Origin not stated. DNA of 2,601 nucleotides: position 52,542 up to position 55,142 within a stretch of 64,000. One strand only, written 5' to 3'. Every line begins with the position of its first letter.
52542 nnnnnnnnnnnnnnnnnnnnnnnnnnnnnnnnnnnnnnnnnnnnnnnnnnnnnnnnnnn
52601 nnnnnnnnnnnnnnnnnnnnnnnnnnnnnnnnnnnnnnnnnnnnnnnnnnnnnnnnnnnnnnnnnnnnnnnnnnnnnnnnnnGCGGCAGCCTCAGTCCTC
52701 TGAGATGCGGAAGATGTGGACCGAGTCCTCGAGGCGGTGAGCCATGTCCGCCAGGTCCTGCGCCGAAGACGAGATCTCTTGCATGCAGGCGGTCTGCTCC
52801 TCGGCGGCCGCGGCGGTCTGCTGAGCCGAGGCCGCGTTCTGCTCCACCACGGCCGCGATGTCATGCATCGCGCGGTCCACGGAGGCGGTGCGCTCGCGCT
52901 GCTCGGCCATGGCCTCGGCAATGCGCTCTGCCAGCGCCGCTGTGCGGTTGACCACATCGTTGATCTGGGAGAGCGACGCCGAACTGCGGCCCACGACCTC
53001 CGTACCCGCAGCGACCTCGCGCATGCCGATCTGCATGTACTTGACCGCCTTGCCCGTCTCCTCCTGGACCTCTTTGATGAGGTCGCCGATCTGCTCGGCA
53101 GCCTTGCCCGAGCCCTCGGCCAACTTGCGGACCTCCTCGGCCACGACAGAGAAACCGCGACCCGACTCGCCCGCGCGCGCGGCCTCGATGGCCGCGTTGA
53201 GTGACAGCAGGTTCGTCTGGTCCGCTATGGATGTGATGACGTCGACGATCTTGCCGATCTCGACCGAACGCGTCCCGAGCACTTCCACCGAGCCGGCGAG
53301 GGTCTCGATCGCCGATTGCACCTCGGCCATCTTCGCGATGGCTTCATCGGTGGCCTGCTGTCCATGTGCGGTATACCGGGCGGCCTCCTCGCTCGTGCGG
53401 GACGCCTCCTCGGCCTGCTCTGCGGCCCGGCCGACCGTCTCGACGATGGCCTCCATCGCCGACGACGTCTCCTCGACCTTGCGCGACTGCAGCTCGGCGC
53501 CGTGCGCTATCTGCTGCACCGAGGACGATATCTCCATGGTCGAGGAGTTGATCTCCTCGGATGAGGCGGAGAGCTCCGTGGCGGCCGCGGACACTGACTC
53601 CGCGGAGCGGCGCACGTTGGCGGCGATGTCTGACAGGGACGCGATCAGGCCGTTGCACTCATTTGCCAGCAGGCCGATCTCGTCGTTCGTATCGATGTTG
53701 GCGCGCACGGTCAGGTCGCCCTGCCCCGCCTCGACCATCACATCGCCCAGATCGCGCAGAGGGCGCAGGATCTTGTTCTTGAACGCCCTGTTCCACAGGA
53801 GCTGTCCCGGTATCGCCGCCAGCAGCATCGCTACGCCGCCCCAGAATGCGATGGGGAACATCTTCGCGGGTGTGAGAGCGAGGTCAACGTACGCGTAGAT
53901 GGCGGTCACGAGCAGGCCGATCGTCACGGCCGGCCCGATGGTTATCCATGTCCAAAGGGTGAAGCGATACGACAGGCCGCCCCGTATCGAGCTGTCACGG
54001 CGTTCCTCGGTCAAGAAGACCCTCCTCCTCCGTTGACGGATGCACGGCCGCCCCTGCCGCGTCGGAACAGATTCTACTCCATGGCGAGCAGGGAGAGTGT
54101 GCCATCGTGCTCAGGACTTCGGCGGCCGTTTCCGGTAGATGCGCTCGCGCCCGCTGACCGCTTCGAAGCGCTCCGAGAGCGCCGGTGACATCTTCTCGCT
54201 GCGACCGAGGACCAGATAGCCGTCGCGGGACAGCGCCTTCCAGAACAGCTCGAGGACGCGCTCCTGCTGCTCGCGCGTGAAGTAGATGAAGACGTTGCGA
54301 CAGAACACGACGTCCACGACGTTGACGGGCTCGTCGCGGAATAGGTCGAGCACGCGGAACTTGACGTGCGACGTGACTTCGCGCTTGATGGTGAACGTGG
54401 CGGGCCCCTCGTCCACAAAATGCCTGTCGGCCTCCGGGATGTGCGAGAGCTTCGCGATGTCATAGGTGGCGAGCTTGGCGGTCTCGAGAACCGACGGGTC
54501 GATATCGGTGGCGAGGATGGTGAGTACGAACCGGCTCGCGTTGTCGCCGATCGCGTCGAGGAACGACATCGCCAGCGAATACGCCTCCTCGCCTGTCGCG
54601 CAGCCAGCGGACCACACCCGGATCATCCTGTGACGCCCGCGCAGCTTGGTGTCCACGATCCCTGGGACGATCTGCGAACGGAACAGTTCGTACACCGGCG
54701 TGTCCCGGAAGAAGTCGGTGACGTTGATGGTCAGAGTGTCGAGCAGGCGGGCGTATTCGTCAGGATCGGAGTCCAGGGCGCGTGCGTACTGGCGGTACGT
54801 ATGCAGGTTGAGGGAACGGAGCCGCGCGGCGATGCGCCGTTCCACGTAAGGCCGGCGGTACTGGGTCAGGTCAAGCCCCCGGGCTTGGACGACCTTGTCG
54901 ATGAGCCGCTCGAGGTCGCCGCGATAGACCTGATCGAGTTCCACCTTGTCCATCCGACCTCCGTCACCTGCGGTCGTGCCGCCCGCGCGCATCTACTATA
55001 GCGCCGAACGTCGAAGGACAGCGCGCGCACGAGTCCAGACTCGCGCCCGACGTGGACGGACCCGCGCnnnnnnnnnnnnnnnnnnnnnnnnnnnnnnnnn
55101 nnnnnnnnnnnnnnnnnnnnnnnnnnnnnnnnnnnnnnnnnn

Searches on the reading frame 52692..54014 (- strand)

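Call 9: search_protein_families(library=pfam, proteins=[window:52692-54014:-], max_evalue=0.001)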
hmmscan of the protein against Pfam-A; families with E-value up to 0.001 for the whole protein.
window:52692-54014:- (440 aa): 3 families
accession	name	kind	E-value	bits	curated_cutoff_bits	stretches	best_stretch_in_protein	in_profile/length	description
PF00015.26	MCPsignal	-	5.8e-44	150.4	34.6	1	220-389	6-171/172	Methyl-accepting chemotaxis protein (MCP) signalling domain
PF00672.30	HAMP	-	9.4e-08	32.7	25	1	81-118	5-42/53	HAMP domain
PF20155.4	TMP_3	-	0.00095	19.4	41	0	117-229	24-136/192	Tape measure protein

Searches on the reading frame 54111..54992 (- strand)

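Call 9: search_protein_families(library=pfam, proteins=[window:54111-54992:-], max_evalue=0.001)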
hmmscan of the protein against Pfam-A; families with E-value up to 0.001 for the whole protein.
window:54111-54992:- (293 aa): 5 families
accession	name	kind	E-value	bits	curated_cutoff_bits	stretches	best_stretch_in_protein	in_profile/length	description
PF01739.24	CheR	-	1.8e-53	181.4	27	1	90-283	1-193/195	CheR methyltransferase, SAM binding domain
PF03705.20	CheR_N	-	7.3e-14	51.7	27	1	26-77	2-53/53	CheR methyltransferase, all-alpha domain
PF08242.18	Methyltransf_12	-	5e-06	27.6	30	0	204-260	45-98/98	Methyltransferase domain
PF08241.18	Methyltransf_11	-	0.00027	22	21.2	0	210-262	44-95/95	Methyltransferase domain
PF13649.12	Methyltransf_25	-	0.00066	20.8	27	0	208-258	46-97/97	Methyltransferase domain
